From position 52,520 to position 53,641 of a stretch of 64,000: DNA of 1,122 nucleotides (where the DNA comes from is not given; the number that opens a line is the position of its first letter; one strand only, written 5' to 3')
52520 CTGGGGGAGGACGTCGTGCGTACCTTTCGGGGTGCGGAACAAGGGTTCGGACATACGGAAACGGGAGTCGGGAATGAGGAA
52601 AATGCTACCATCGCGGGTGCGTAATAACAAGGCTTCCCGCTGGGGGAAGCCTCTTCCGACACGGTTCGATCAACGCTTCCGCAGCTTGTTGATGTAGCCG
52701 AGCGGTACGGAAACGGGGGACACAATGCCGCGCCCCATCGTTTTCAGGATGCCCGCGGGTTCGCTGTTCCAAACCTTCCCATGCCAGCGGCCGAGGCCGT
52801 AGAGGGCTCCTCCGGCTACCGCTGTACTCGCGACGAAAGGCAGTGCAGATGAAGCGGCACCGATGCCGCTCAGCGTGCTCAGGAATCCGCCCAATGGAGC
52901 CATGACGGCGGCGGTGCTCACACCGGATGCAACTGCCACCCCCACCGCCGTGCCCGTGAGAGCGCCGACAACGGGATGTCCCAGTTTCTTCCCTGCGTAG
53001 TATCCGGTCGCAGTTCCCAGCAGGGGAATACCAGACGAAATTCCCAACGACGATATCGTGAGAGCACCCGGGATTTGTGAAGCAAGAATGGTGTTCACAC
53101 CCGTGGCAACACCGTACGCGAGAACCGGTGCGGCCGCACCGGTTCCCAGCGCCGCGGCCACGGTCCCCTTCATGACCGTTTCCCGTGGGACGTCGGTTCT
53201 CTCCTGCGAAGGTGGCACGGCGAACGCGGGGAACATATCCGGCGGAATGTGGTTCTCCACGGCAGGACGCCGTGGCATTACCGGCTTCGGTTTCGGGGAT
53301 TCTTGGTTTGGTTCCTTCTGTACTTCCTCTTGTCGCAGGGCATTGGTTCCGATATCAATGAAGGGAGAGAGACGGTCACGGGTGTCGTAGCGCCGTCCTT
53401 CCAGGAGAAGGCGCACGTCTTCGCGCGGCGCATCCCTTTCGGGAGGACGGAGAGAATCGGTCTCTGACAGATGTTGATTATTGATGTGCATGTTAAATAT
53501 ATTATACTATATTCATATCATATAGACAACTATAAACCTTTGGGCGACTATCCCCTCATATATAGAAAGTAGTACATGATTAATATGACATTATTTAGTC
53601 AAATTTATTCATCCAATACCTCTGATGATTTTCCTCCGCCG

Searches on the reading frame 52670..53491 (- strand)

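Call 6: search_protein_families(library=pfam, proteins=[window:52670-53491:-], max_evalue=0.1)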
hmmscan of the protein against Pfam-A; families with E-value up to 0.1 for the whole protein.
window:52670-53491:- (273 aa): 1 family
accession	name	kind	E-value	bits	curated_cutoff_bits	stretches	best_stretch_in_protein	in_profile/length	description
PF09527.15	ATPase_gene1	-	0.047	14.2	26.6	1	146-188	4-47/54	Putative F0F1-ATPase subunit Ca2+/Mg2+ transporter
